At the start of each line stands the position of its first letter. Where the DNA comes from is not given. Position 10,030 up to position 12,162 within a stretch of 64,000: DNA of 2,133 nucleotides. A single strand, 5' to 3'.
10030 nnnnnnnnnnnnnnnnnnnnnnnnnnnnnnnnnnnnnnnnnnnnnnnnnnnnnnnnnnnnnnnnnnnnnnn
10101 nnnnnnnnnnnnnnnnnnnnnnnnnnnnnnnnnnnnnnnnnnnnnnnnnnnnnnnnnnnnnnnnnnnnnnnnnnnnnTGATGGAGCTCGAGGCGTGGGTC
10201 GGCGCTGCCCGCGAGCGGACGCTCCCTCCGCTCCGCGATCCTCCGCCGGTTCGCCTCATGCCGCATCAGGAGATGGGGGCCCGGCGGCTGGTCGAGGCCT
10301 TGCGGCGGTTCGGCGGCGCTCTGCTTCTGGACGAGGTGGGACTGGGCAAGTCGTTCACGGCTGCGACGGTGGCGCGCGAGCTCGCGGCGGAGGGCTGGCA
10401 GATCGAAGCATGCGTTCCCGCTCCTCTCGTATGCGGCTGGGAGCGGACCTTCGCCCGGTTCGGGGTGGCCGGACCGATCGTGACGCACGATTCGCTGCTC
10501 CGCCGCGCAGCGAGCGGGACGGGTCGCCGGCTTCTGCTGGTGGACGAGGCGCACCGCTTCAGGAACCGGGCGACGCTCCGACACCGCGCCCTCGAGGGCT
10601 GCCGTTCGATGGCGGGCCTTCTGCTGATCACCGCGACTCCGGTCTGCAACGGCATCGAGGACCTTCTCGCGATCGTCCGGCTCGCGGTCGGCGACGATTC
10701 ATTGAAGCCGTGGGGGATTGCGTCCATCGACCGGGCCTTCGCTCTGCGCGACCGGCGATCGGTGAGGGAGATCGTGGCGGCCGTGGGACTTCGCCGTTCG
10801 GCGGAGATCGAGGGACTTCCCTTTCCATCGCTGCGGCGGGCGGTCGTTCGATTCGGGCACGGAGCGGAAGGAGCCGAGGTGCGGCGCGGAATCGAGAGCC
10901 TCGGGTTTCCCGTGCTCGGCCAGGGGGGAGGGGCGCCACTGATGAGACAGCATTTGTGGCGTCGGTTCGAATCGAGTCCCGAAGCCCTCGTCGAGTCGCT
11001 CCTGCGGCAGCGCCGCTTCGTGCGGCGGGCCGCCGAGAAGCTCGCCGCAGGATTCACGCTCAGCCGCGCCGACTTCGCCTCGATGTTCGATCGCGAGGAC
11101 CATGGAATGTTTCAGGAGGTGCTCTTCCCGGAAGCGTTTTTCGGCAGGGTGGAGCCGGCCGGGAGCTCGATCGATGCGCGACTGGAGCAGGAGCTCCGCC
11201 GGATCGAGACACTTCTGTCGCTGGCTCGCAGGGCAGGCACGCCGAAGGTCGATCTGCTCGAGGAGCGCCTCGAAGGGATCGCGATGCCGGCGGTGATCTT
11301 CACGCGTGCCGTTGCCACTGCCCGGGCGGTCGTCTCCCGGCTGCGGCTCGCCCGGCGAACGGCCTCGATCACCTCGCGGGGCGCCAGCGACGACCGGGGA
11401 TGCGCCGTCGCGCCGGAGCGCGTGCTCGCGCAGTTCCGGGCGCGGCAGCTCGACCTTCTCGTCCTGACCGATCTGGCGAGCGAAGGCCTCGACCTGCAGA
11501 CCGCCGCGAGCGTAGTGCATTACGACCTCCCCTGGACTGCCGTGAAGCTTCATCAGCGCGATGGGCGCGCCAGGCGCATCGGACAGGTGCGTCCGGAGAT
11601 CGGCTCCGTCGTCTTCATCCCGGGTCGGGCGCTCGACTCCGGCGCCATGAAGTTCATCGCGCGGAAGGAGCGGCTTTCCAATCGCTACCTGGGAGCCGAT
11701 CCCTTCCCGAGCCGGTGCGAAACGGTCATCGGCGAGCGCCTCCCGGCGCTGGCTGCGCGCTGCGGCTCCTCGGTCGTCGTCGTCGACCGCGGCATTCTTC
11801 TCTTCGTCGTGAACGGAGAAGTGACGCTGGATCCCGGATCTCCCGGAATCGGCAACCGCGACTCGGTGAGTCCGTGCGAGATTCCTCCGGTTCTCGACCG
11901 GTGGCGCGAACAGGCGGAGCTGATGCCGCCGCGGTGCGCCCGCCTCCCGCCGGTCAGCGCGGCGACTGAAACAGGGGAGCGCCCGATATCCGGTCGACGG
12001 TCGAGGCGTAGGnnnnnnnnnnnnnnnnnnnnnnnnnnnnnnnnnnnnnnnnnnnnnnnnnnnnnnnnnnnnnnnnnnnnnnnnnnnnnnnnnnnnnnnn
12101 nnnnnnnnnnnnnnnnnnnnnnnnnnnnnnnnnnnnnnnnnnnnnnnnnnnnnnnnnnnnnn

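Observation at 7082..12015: Two-gene MTase-TRD + SNF2-helicase module: candidate minimal DISARM/BREX-like defense system with no nuclease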

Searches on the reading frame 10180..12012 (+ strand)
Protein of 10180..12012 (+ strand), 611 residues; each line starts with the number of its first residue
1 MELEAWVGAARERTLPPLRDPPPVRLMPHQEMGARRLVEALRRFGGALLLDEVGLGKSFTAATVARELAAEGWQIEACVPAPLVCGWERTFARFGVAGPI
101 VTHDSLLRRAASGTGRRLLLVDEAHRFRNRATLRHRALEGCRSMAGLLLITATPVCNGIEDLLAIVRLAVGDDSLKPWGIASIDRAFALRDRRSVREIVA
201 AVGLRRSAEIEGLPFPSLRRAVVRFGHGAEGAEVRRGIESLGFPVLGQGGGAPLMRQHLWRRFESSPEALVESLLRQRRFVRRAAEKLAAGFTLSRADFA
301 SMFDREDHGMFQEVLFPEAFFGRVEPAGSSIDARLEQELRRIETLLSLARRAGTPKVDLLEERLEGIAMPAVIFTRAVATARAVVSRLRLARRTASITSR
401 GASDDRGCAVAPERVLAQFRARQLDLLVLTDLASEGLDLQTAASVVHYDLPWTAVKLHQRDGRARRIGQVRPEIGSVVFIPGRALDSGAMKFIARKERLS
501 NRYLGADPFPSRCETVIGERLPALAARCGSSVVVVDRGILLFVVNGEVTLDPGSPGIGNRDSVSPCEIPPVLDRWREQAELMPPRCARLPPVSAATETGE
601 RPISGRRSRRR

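Call 4: search_protein_families(library=pfam, proteins=[window:10180-12012:+], max_evalue=0.01)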
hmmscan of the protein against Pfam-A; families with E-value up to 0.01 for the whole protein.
window:10180-12012:+ (611 aa): 4 families
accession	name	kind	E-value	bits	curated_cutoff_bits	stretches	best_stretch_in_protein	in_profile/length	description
PF00271.37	Helicase_C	-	7.1e-13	49.2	23.5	1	371-468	18-110/110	Helicase conserved C-terminal domain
PF00176.29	SNF2-rel_dom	-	5.8e-09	35.9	24.9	1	117-168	127-177/290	SNF2-related domain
PF04851.21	ResIII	-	0.00011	22.6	22.5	0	112-154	122-162/164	Type III restriction enzyme, res subunit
PF13401.12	AAA_22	-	0.0071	17.1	27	0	52-144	13-107/130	AAA domain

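Call 5: search_protein_families(library=padloc, proteins=[window:10180-12012:+], max_evalue=0.01)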
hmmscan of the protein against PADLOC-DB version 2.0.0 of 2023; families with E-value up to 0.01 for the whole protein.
window:10180-12012:+ (611 aa): 39 families (the best 25 are shown)
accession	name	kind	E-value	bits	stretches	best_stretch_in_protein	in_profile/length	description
PDLC02623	DrmD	-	1.8e-24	83.6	2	371-480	532-636/1040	DrmD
PDLC02843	DpdE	-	2.5e-21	73.4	2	368-467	567-663/1091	DpdE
PDLC02619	DrmD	-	5.9e-20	69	2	422-471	488-537/872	DrmD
PDLC02621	DrmD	-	6e-18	62.5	1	251-485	395-641/1040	DrmD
PDLC02840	DpdE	-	6e-18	62.5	2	25-168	159-316/1091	DpdE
PDLC02500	BrxHI|BrxHII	-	2.9e-17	60.5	1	335-471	436-577/933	BrxHI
PDLC01075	C3a139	-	6.7e-16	55.8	2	422-483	683-743/948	HKD+Snf2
PDLC02193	PLD_Helicase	-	8.9e-16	55.2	1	405-503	735-831/905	-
PDLC00659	HmaA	-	4.1e-13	46.1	1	414-470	556-613/1176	SNF2 helicase / DEAD-box helicase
PDLC02504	BrxHI|BrxHII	-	9e-13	45.1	2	414-471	527-585/971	BrxHII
PDLC02841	DpdE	-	3.9e-12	42.7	2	23-197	166-340/1037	DpdE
PDLC02634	DrmD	-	1.9e-11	40.5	1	418-471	533-587/900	DrmD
PDLC03830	ZacC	-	3.8e-11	40.3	1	366-471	816-905/1019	-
PDLC04556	PDC-M27C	-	7.6e-11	39.1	2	29-94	39-107/892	-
PDLC00633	ZorD1|ZorD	-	2.9e-10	36.9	1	415-472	788-847/908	"SWI2/SNF2 helicase, Mrr-like nuclease"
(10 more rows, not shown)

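Call 9: search_protein_families(library=ncbifam, proteins=[window:10180-12012:+], max_evalue=0.01)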
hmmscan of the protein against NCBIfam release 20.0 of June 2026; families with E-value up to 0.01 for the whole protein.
window:10180-12012:+ (611 aa): 23 families
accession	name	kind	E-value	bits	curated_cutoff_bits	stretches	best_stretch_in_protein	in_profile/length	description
NF041062.1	DpdE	equivalog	1.3e-27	96.1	500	2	315-483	504-657/1048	protein DpdE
NF038317.1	DISARM_DrmD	equivalog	3.8e-22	78.5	610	1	252-496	380-642/1021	DISARM system SNF2-like helicase DrmD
NF042964.1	phospholipD_antiphage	equivalog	1.9e-21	76.1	1100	1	336-474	649-796/895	phospholipase D-like domain-containing anti-phage protein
NF038318.1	DISARM_DrmD_b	equivalog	1.4e-19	69.8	950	2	422-470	485-533/868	DISARM system SNF2-like helicase DrmD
NF058637.1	helic_SCO1167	equivalog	1.9e-11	42.8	1200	1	350-473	760-880/932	SCO1167/SCO6262 family helicase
NF003426.0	PRK04914.1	equivalog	4.5e-10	38.4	576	1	426-471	550-595/959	RNA polymerase-associated protein RapA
NF053711.1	RNA_heli_RhlE1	exception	3.7e-09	35.8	750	1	379-471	251-342/434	RNA helicase RhlE1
NF053631.1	RNA_helic_CshA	equivalog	1.4e-07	30.7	646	1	413-471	277-335/434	degradosome RNA helicase CshA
NF010337.0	PRK13766.1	equivalog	2.9e-07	29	610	1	359-469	356-470/781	Hef nuclease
NF008744.0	PRK11776.1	equivalog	1.2e-06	27.4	524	1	370-469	244-338/460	ATP-dependent RNA helicase DbpA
NF003419.0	PRK04837.1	equivalog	1.7e-06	27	588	1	413-470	296-353/424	ATP-dependent RNA helicase RhlB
NF008394.0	PRK11192.1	equivalog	2.5e-06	26.6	507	1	356-469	234-343/441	ATP-dependent RNA helicase SrmB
NF003390.0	PRK04537.1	equivalog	3.7e-06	26.3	732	1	413-469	297-353/572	ATP-dependent RNA helicase RhlB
NF007882.0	PRK10590.1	equivalog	3.7e-06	26.1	743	1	409-468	281-340/456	ATP-dependent RNA helicase RhlE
NF053710.1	RNA_heli_RhlE2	exception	5.8e-06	25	925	1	412-470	288-346/635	RNA helicase RhlE2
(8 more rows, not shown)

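Call 10: find_homologous_proteins(query=window:10180-12012:+)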
Query window:10180-12012:+ (611 aa): 1834 proteins with E <= 0.001 among 8000 candidates; the best 120 are listed.
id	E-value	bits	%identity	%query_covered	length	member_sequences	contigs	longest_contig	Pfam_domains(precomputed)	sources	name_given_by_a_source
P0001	0.0e+0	1330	100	100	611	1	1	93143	PF00176.30,PF00271.38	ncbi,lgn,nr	ncbi:MAG TPA: DEAD/DEAH box helicase [Thermoanaerobaculia bacterium]|nr:DEAD/DEAH box helicase [Ther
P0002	1.8e-160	553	51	97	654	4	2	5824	PF00176.30,PF00271.38,PF04851.22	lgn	-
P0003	4.6e-158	546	50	97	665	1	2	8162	PF00176.30,PF00271.38,PF04851.22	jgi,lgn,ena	jgi:hypothetical protein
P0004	3.2e-157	543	51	96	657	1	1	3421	PF00176.30,PF00271.38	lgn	-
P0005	5.0e-156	539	49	97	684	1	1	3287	PF00176.30,PF00271.38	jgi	jgi:hypothetical protein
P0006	5.0e-154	532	50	98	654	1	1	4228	PF00176.30,PF00271.38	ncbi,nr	ncbi:MAG TPA: helicase-related protein [Thermoanaerobaculia bacterium]|nr:helicase-related protein [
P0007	2.2e-151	523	49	96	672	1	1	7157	PF00176.30,PF00271.38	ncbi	ncbi:MAG TPA: helicase-related protein [Thermoanaerobaculia bacterium]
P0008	5.2e-150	519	48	99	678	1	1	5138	PF00176.30,PF00271.38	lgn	-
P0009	5.8e-150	519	52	91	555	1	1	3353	PF00176.30,PF00271.38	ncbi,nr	ncbi:MAG TPA: helicase-related protein, partial [Thermoanaerobaculia bacterium]|nr:helicase-related 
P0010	9.8e-147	508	49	97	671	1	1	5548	PF00176.30,PF00271.38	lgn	-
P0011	1.7e-146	507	50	91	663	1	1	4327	PF00176.30,PF00271.38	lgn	-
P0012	8.5e-146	505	48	96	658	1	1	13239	PF00176.30,PF00271.38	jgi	jgi:superfamily II DNA or RNA helicase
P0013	1.3e-144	501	50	90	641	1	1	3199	PF00176.30,PF00271.38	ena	-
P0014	2.1e-144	500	52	84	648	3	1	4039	PF00176.30,PF00271.38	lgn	-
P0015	1.9e-142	494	51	84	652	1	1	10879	PF00176.30,PF00271.38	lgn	-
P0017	3.3e-129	450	46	94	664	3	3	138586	PF00176.30,PF00271.38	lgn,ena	-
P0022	9.6e-126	439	44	91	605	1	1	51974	PF00176.30,PF00271.38,PF04851.22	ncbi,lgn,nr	ncbi:MAG TPA: DEAD/DEAH box helicase [Thermoanaerobaculia bacterium]|nr:DEAD/DEAH box helicase [Ther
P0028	1.5e-107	379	46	78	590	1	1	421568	PF00270.36,PF00176.30,PF00271.38,PF04851.22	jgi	jgi:superfamily II DNA or RNA helicase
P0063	1.1e-86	310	43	82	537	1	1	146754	PF00176.30,PF00271.38,PF04851.22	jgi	jgi:superfamily II DNA or RNA helicase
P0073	3.6e-86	308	43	78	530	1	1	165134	PF00176.30,PF00271.38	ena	-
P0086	2.8e-85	305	40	81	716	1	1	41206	PF00176.30,PF00271.38,PF04851.22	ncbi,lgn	-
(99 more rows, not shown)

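Call 11: find_encoding_contigs(protein=P0017, flank=10000, max_places=2)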
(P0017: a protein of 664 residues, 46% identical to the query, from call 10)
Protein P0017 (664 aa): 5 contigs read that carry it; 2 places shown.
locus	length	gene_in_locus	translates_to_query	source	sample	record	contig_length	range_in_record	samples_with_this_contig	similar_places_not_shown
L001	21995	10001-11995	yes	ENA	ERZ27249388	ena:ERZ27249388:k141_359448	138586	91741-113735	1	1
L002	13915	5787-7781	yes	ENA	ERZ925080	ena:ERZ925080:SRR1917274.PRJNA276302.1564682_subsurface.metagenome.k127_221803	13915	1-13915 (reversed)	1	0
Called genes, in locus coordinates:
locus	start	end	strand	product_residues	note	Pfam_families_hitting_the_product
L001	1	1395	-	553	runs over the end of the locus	PF07969:Amidohydro_3, PF01979:Amidohydro_1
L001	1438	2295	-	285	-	PF01513:NAD_kinase, PF20143:NAD_kinase_C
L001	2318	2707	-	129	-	-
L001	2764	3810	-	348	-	PF01078:Mg_chelatase (faint), PF00004:AAA, PF07724:AAA_2, PF07728:AAA_5 (weak), PF10431:ClpB_D2-small (weak)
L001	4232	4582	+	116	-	PF00633:HHH (weak), PF12836:HHH_3, PF03934:T2SSK (weak)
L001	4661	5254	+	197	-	PF12019:GspH (faint)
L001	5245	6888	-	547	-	-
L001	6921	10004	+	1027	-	PF02384:N6_Mtase (faint), PF20473:MmeI_Mtase, PF07669:Eco57I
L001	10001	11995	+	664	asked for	PF00176:SNF2-rel_dom (weak), PF00271:Helicase_C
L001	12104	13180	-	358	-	PF08240:ADH_N, PF00107:ADH_zinc_N, PF13602:ADH_zinc_N_2 (weak)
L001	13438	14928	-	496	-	PF00963:Cohesin (faint), PF15780:ASH (weak), PF22073:Cep192_D4 (faint), PF22544:HYDIN_VesB_CFA65-like_Ig (weak)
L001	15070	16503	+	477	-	PF00072:Response_reg, PF00158:Sigma54_activat, PF14532:Sigma54_activ_2, PF07724:AAA_2 (weak), PF00004:AAA, PF07728:AAA_5, PF25601:AAA_lid_14, PF02954:HTH_8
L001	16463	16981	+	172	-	PF02643:DUF192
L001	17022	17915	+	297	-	PF01694:Rhomboid, PF08551:DUF1751 (weak)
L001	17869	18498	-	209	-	-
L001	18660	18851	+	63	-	-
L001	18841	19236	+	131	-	PF01242:PTPS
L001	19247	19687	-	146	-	PF14539:DUF4442 (weak), PF13622:4HBT_3 (weak), PF03061:4HBT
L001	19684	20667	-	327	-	PF06267:DUF1028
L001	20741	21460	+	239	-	PF00226:DnaJ (faint)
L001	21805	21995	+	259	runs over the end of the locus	PF04542:Sigma70_r2, PF07638:Sigma70_ECF (weak), PF04545:Sigma70_r4, PF08281:Sigma70_r4_2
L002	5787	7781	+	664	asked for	PF00176:SNF2-rel_dom (weak), PF00271:Helicase_C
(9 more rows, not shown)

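Call 12: find_encoding_contigs(protein=P0028, flank=10000, max_places=2)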
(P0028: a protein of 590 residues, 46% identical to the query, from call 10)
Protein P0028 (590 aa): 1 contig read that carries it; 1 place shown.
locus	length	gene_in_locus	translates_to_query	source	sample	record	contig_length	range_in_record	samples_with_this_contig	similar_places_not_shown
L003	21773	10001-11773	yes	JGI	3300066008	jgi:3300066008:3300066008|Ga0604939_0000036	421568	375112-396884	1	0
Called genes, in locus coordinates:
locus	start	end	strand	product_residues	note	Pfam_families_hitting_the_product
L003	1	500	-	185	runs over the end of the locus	PF01725:Ham1p_like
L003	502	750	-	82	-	PF13490:zf-HC2 (faint)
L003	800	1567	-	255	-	PF04542:Sigma70_r2, PF07638:Sigma70_ECF (weak), PF08281:Sigma70_r4_2, PF04545:Sigma70_r4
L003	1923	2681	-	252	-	PF00226:DnaJ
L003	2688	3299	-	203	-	PF08819:DUF1802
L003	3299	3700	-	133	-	PF01242:PTPS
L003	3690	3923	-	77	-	-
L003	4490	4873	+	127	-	PF14520:HHH_5 (faint), PF00633:HHH (faint), PF12836:HHH_3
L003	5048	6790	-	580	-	PF01663:Phosphodiest (weak)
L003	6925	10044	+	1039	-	PF02384:N6_Mtase (weak), PF20473:MmeI_Mtase, PF07669:Eco57I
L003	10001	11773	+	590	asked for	PF00270:DEAD (faint), PF04851:ResIII (faint), PF00176:SNF2-rel_dom, PF00271:Helicase_C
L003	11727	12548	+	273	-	PF00082:Peptidase_S8 (weak)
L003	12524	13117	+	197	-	PF00082:Peptidase_S8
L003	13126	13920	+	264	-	-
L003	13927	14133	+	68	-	PF18993:Rv0078B (weak)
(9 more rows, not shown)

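Call 13: find_encoding_contigs(protein=P0022, flank=10000, max_places=2)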
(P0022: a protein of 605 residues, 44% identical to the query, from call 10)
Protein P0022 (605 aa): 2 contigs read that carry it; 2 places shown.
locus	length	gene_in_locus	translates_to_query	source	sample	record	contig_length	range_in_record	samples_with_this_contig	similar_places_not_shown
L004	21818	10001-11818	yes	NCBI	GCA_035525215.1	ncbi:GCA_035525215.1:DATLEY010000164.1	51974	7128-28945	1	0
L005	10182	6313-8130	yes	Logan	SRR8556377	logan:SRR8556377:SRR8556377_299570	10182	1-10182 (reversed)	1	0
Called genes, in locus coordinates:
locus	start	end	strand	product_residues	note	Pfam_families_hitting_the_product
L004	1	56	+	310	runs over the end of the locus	PF00294:PfkB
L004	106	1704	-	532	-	PF07969:Amidohydro_3, PF01979:Amidohydro_1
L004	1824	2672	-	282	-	PF01513:NAD_kinase, PF20143:NAD_kinase_C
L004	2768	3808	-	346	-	PF01078:Mg_chelatase (faint), PF00004:AAA, PF07724:AAA_2, PF07728:AAA_5 (weak), PF13401:AAA_22 (faint), PF10431:ClpB_D2-small (weak)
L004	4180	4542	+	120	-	PF21687:T2SSK_1st (faint), PF14520:HHH_5 (faint), PF12836:HHH_3, PF00633:HHH (weak), PF03934:T2SSK (weak)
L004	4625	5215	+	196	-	PF07963:N_methyl (faint)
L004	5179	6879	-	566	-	-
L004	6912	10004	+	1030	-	PF02384:N6_Mtase (faint), PF01170:UPF0020 (faint), PF20473:MmeI_Mtase, PF07669:Eco57I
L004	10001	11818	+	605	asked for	PF04851:ResIII (faint), PF00176:SNF2-rel_dom (weak), PF00271:Helicase_C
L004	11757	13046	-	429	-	-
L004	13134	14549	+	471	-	PF00072:Response_reg, PF00158:Sigma54_activat, PF13191:AAA_16 (weak), PF14532:Sigma54_activ_2, PF00004:AAA, PF07728:AAA_5 (weak), PF25601:AAA_lid_14, PF02954:HTH_8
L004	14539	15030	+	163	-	PF02643:DUF192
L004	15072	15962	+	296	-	PF01694:Rhomboid, PF08551:DUF1751 (weak)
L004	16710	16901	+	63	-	-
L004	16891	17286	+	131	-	PF01242:PTPS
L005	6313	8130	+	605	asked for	PF04851:ResIII (faint), PF00176:SNF2-rel_dom (weak), PF00271:Helicase_C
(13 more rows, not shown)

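Call 15: find_encoding_contigs(protein=P0063, flank=10000, max_places=1)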
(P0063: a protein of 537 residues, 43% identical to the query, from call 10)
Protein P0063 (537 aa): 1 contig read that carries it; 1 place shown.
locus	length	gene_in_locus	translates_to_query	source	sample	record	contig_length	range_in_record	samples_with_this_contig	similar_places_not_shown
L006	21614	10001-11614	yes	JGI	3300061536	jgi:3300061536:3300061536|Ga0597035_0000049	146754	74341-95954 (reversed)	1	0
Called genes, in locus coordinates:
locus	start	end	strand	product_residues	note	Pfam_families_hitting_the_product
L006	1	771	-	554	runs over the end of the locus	PF22039:HUTI_composite_bact (weak), PF07969:Amidohydro_3, PF01979:Amidohydro_1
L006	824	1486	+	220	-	PF01464:SLT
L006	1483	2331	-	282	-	PF01513:NAD_kinase, PF20143:NAD_kinase_C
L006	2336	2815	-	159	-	PF12867:DinB_2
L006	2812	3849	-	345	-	PF01078:Mg_chelatase (faint), PF00004:AAA, PF07724:AAA_2, PF07728:AAA_5 (weak), PF10431:ClpB_D2-small (weak)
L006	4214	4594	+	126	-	PF14520:HHH_5 (faint), PF00633:HHH (faint), PF12836:HHH_3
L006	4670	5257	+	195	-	PF07963:N_methyl (weak), PF12019:GspH (faint)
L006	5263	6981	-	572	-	PF01663:Phosphodiest (weak)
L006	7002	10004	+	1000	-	PF25120:DUF7814 (faint), PF02384:N6_Mtase (faint), PF20473:MmeI_Mtase, PF07669:Eco57I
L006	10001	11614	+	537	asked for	PF04851:ResIII (faint), PF00176:SNF2-rel_dom (weak), PF00271:Helicase_C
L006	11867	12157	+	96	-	PF10387:DUF2442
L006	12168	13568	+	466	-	PF00072:Response_reg, PF00158:Sigma54_activat, PF14532:Sigma54_activ_2, PF00004:AAA, PF07728:AAA_5 (faint), PF25601:AAA_lid_14, PF02954:HTH_8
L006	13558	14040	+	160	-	PF02643:DUF192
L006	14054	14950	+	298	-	PF01694:Rhomboid (weak)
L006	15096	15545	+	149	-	-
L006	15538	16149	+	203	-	PF01242:PTPS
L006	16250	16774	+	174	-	PF08819:DUF1802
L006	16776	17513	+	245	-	PF00226:DnaJ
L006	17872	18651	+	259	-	PF04542:Sigma70_r2, PF07638:Sigma70_ECF (weak), PF08281:Sigma70_r4_2, PF04545:Sigma70_r4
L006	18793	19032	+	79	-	PF13490:zf-HC2 (weak)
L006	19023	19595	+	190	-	PF01725:Ham1p_like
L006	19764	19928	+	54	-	-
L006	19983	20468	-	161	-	-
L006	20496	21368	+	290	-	PF13580:SIS_2, PF22198:GKRP_SIS_2 (weak), PF22645:GKRP_SIS_N, PF01380:SIS, PF20741:GKRP-like_C (faint)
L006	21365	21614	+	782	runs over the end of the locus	PF03702:AnmK, PF01979:Amidohydro_1, PF07969:Amidohydro_3 (weak)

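Call 16: find_encoding_contigs(protein=P0073, flank=10000, max_places=1)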
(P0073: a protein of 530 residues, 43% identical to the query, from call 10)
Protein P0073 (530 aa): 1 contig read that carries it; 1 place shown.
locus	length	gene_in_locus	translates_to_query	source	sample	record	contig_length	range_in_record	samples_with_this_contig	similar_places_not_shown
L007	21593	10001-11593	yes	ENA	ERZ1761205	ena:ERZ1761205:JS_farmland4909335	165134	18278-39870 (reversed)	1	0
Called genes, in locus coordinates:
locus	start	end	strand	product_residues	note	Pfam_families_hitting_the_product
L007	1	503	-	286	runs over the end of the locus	PF01513:NAD_kinase, PF20143:NAD_kinase_C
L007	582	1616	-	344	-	PF01078:Mg_chelatase (faint), PF00004:AAA, PF07724:AAA_2, PF07728:AAA_5, PF13401:AAA_22 (faint), PF10431:ClpB_D2-small (weak)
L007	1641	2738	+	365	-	PF13088:BNR_2 (faint)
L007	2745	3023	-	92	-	-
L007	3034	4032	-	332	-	PF06727:DUF1207 (weak)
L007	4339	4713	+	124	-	PF14520:HHH_5 (faint), PF00633:HHH (faint), PF12836:HHH_3, PF03934:T2SSK (faint)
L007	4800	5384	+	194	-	PF07963:N_methyl (weak), PF12019:GspH (faint)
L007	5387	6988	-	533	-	-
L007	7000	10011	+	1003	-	PF02384:N6_Mtase, PF20473:MmeI_Mtase (weak), PF07669:Eco57I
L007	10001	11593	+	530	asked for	PF00176:SNF2-rel_dom (weak), PF00271:Helicase_C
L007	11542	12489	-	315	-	PF22612:GH113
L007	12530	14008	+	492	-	PF00072:Response_reg, PF00158:Sigma54_activat, PF13191:AAA_16 (weak), PF14532:Sigma54_activ_2, PF00004:AAA (weak), PF07728:AAA_5 (weak), PF25601:AAA_lid_14, PF02954:HTH_8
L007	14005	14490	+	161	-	PF02643:DUF192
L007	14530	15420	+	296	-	-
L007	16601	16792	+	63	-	-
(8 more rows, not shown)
